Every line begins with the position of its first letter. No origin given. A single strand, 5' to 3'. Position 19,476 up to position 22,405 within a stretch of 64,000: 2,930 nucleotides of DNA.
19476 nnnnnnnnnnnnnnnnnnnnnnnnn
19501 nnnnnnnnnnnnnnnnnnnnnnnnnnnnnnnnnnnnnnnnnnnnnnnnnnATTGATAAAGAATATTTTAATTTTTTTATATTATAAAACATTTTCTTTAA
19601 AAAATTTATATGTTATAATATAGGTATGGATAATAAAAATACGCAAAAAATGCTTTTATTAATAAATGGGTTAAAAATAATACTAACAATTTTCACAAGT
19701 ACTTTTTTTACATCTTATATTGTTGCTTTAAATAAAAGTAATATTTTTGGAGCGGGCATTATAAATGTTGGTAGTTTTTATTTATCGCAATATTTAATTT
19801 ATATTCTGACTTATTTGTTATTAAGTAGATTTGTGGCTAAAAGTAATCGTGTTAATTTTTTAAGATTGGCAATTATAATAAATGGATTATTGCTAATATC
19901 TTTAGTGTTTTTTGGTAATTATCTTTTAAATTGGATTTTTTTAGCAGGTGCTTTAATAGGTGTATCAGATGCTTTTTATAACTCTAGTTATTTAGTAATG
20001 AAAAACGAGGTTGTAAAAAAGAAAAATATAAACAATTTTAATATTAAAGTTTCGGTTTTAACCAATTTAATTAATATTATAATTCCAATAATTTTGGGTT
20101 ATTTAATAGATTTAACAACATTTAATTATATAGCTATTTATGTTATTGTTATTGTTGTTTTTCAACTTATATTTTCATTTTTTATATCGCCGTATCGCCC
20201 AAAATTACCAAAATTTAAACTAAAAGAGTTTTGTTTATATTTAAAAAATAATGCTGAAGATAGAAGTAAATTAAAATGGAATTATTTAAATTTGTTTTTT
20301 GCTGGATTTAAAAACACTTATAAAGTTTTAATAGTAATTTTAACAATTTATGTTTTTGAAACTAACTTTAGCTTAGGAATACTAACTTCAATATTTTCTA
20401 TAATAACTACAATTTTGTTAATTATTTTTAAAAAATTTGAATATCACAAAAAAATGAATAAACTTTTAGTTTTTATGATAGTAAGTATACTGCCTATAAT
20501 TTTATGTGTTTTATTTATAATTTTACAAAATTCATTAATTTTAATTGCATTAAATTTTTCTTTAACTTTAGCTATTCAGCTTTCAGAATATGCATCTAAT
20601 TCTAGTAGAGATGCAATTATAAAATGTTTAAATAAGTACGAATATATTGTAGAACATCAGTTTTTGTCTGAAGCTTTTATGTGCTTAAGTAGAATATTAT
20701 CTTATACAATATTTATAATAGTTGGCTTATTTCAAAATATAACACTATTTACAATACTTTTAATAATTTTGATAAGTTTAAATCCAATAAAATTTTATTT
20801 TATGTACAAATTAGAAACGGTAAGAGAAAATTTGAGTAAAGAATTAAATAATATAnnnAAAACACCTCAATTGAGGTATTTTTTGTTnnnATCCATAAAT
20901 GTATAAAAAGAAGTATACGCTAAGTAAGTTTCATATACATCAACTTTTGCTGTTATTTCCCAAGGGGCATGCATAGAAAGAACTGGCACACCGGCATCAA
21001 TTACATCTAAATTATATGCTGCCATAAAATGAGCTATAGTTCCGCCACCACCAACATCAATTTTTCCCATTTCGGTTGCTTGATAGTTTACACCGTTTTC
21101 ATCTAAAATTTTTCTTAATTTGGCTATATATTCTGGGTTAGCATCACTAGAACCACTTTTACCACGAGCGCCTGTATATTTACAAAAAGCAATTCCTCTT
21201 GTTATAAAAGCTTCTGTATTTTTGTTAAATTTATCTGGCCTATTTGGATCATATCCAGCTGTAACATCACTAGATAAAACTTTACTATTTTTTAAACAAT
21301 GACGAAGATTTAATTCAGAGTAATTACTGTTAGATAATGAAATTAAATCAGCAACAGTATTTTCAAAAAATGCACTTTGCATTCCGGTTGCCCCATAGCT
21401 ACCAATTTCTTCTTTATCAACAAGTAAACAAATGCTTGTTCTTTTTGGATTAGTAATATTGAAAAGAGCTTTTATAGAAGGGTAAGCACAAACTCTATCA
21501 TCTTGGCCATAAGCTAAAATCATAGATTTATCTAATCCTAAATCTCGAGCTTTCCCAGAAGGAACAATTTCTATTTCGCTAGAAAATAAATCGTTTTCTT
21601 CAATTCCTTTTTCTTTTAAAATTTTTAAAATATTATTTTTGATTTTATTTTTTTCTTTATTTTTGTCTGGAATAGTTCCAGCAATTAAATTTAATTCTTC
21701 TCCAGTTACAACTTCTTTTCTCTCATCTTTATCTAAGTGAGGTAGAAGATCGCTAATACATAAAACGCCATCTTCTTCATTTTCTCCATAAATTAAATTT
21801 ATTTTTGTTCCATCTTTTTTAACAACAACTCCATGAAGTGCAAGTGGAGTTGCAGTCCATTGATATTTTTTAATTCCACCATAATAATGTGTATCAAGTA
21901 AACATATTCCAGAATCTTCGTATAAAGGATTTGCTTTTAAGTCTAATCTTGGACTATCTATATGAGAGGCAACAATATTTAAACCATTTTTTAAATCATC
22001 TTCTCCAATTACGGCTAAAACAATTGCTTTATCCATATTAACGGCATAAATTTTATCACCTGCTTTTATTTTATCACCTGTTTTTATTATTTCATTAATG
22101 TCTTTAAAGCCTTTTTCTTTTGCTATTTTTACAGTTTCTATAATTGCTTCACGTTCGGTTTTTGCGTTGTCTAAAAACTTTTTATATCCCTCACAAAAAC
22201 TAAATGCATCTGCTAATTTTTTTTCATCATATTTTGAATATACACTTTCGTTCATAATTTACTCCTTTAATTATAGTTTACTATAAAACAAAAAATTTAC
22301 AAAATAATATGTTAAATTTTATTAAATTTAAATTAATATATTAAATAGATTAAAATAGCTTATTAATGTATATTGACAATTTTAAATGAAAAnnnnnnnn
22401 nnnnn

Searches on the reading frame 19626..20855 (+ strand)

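Call 72: search_protein_families(library=pfam, proteins=[window:19626-20855:+], max_evalue=0.00001)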
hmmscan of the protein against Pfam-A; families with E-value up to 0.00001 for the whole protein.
window:19626-20855:+ (410 aa): 1 family
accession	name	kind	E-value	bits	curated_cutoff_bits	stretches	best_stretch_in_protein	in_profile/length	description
PF07690.21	MFS_1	-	6e-14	52.2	33.4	1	20-313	4-304/347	Major Facilitator Superfamily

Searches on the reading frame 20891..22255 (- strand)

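Call 72: search_protein_families(library=pfam, proteins=[window:20891-22255:-], max_evalue=0.00001)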
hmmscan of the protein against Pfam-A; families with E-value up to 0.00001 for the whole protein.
window:20891-22255:- (455 aa): 1 family
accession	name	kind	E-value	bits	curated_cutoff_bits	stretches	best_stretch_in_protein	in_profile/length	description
PF02127.20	Peptidase_M18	-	8.6e-83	279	24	1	27-451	1-432/432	Aminopeptidase I zinc metalloprotease (M18)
